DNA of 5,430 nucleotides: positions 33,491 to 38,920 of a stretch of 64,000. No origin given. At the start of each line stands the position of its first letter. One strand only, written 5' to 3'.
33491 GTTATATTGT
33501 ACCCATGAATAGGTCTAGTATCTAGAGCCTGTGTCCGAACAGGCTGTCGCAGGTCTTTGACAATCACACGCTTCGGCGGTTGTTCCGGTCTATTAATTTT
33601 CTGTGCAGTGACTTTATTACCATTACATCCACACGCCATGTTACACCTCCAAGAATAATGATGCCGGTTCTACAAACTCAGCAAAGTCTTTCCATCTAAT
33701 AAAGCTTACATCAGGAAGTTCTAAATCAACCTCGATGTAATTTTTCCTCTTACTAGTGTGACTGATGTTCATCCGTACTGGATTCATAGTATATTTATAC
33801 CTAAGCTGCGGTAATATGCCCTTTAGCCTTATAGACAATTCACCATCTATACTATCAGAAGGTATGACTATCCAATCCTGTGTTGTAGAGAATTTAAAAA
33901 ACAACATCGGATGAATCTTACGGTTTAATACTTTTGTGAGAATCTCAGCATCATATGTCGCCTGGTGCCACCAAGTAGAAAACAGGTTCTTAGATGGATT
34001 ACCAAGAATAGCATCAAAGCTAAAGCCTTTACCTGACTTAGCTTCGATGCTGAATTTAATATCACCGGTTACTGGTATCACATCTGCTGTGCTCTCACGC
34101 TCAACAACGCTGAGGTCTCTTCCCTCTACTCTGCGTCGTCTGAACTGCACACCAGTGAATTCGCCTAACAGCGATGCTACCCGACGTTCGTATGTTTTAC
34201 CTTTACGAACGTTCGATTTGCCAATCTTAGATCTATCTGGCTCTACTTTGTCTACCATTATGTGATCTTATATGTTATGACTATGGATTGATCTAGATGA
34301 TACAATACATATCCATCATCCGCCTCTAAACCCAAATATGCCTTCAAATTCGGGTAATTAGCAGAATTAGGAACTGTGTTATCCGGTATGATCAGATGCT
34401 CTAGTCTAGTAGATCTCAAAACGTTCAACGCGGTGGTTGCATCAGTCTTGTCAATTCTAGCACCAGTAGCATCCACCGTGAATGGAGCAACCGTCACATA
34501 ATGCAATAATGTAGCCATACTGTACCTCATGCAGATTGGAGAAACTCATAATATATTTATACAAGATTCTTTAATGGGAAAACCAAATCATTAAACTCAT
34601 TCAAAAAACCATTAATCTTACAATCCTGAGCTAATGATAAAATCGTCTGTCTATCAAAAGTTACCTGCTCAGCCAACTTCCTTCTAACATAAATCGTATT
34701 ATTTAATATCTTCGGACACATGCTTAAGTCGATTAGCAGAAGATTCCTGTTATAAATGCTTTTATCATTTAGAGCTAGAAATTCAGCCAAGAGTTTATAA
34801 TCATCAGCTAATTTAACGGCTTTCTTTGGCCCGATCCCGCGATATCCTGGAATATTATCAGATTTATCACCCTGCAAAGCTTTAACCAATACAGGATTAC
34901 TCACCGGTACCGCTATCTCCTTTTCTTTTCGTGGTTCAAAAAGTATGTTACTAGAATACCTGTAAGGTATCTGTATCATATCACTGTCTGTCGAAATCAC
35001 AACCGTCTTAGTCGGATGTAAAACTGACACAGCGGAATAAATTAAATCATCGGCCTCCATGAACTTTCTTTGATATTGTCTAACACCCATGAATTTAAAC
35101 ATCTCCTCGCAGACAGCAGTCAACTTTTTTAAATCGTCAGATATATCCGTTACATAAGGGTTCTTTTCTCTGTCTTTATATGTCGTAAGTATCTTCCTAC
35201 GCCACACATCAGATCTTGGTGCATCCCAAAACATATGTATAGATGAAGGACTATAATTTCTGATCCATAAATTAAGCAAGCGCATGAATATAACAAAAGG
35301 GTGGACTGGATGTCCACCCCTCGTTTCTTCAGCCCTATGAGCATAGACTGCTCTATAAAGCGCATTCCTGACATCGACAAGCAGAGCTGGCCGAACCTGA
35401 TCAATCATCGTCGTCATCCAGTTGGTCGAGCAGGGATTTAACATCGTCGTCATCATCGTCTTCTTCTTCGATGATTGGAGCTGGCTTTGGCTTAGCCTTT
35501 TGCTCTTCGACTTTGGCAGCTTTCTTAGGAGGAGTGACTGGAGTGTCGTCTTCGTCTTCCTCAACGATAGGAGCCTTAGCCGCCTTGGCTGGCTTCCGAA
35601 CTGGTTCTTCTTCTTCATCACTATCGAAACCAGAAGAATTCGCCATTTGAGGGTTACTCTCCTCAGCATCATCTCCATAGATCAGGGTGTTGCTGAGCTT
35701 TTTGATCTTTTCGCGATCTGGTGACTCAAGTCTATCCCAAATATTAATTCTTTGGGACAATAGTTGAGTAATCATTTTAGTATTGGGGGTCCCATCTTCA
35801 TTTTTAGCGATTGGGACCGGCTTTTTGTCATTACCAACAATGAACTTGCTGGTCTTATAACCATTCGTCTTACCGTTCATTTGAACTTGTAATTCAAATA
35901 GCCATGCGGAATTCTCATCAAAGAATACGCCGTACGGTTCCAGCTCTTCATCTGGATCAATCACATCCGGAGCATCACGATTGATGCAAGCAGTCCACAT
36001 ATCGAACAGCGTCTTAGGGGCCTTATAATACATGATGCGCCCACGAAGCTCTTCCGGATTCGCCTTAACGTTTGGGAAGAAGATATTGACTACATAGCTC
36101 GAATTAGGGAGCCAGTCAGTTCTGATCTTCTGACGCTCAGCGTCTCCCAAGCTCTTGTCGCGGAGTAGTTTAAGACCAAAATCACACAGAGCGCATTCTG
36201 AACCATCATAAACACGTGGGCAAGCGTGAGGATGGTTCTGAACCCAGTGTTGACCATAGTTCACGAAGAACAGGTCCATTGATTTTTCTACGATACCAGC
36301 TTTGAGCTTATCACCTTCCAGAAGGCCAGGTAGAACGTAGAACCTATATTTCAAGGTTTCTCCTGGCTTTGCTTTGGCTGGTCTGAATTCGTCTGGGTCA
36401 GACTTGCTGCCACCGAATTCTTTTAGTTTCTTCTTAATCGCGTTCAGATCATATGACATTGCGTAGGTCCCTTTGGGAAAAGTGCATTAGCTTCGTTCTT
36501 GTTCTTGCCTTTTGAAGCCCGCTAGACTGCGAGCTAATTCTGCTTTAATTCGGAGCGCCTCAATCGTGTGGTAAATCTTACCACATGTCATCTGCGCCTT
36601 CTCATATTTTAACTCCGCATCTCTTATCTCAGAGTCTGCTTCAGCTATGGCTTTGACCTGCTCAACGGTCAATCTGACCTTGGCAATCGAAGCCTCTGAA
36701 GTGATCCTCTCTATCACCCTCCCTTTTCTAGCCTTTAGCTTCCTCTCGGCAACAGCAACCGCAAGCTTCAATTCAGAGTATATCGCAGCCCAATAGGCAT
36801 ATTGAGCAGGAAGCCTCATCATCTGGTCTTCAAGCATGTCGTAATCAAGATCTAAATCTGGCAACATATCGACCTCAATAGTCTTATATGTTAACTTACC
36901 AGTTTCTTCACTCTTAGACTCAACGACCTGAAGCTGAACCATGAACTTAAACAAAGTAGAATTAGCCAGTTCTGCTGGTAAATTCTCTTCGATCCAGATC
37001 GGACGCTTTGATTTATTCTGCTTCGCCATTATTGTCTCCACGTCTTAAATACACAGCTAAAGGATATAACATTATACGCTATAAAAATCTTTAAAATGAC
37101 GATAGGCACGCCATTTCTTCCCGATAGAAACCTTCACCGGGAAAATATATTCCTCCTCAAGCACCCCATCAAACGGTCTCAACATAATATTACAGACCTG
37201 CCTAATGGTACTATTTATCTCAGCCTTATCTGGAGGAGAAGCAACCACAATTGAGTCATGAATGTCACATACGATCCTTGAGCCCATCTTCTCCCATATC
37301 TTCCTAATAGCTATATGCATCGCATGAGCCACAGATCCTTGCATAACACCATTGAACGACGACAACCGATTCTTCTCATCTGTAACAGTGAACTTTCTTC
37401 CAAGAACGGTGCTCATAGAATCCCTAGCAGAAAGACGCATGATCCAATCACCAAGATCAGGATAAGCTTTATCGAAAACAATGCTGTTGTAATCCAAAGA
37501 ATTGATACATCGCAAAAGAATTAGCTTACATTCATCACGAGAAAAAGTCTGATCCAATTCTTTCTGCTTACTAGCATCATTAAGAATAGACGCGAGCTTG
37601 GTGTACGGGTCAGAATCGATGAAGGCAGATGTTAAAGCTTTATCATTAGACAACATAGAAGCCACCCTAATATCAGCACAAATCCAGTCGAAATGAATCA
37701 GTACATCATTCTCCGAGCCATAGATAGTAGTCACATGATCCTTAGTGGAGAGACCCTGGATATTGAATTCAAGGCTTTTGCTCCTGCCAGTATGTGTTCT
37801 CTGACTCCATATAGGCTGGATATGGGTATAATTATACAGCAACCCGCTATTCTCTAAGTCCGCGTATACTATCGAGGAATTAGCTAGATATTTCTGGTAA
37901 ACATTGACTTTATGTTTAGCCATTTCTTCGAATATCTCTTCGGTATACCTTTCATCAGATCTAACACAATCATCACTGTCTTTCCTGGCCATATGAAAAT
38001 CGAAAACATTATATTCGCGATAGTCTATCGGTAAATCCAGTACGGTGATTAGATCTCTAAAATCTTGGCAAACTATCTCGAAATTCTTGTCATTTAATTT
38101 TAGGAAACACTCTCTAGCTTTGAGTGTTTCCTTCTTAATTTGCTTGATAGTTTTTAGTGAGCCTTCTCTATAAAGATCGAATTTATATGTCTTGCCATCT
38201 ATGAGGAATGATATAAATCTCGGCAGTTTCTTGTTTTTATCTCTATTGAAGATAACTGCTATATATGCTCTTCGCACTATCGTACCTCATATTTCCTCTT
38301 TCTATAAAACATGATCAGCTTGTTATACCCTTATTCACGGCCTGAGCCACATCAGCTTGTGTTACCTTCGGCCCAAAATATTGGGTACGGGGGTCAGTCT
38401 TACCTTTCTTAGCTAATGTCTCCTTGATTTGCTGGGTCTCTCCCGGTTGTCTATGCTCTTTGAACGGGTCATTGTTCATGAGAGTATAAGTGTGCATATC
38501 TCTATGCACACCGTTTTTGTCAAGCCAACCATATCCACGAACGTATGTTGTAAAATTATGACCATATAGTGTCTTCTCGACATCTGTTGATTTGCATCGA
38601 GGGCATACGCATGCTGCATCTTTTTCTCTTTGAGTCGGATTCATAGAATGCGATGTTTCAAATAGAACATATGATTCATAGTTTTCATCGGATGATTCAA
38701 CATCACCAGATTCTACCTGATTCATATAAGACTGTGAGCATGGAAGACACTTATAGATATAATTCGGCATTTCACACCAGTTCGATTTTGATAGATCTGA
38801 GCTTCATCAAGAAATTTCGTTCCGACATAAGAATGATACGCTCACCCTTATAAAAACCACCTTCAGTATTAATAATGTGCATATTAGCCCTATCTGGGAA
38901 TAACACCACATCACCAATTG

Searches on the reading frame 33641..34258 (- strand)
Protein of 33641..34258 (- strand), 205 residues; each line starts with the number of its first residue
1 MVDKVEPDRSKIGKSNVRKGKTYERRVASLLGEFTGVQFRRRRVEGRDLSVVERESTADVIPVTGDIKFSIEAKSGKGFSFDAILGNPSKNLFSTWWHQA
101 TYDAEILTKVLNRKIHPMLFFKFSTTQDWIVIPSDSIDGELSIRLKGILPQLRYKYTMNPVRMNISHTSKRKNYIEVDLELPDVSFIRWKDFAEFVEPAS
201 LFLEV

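Call 47: search_protein_families(library=pfam, proteins=[window:33641-34258:-], max_evalue=0.001)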
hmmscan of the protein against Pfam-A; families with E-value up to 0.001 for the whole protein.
window:33641-34258:- (205 aa): 1 family
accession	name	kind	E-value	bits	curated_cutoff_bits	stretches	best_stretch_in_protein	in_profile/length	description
PF24608.2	PDDEXK_15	-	8.8e-18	65.2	27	1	18-148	4-124/164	Phage putative PDDEXK endonuclease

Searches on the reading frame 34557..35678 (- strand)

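Call 47: search_protein_families(library=pfam, proteins=[window:34557-35678:-], max_evalue=0.001)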
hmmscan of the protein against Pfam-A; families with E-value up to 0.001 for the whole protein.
window:34557-35678:- (373 aa): 2 families
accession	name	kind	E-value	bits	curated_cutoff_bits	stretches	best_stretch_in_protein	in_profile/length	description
PF02739.22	5_3_exonuc_N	-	1.2e-18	67.8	34.3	1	98-238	2-138/164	5'-3' exonuclease, N-terminal resolvase-like domain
PF01367.25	5_3_exonuc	-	1.9e-10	41.5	40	1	265-306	9-50/97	5'-3' exonuclease, C-terminal SAM fold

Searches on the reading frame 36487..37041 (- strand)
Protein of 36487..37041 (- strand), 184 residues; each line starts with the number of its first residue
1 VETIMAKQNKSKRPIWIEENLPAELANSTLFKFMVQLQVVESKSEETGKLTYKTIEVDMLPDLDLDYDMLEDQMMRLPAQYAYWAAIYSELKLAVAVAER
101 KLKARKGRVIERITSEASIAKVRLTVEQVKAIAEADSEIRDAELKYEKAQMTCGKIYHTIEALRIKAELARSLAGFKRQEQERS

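Call 47: search_protein_families(library=pfam, proteins=[window:36487-37041:-], max_evalue=0.001)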
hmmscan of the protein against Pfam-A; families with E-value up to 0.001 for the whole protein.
window:36487-37041:- (184 aa): 1 family
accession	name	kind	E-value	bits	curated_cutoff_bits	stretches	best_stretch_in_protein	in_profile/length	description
PF11056.14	UvsY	-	0.00046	21.1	22.8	1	62-152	5-97/128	Recombination, repair and ssDNA binding protein UvsY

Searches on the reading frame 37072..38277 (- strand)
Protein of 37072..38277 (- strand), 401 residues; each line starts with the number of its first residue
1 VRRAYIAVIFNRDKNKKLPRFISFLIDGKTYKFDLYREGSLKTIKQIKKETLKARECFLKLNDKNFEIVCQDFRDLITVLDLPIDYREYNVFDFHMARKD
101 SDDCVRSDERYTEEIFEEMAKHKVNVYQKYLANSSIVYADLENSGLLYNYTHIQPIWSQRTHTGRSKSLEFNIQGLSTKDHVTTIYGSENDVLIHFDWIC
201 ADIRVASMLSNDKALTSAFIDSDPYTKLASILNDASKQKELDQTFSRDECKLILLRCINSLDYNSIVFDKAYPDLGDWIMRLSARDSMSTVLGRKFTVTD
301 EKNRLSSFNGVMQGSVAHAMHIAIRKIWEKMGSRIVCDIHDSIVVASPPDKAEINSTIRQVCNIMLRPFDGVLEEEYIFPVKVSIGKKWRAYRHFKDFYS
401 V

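Call 47: search_protein_families(library=pfam, proteins=[window:37072-38277:-], max_evalue=0.001)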
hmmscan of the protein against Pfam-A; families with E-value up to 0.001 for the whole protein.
window:37072-38277:- (401 aa): 1 family
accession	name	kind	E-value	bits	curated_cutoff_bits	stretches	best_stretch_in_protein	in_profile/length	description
PF00476.26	DNA_pol_A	-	8.3e-13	48.5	34.3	2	288-390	268-380/381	DNA polymerase family A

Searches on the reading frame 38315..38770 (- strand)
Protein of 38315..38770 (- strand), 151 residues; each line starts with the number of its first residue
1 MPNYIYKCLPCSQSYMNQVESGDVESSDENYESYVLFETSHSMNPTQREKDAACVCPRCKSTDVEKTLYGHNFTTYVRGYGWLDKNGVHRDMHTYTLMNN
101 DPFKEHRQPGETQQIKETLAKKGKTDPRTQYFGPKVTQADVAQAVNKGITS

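Call 47: search_protein_families(library=pfam, proteins=[window:38315-38770:-], max_evalue=0.001)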
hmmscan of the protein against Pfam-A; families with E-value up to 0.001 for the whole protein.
window:38315-38770:- (151 aa): 1 family
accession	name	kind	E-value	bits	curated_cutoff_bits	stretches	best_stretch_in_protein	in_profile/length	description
PF09723.15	Zn_ribbon_8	-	0.00049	20.5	34.4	0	46-67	21-40/41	Zinc ribbon domain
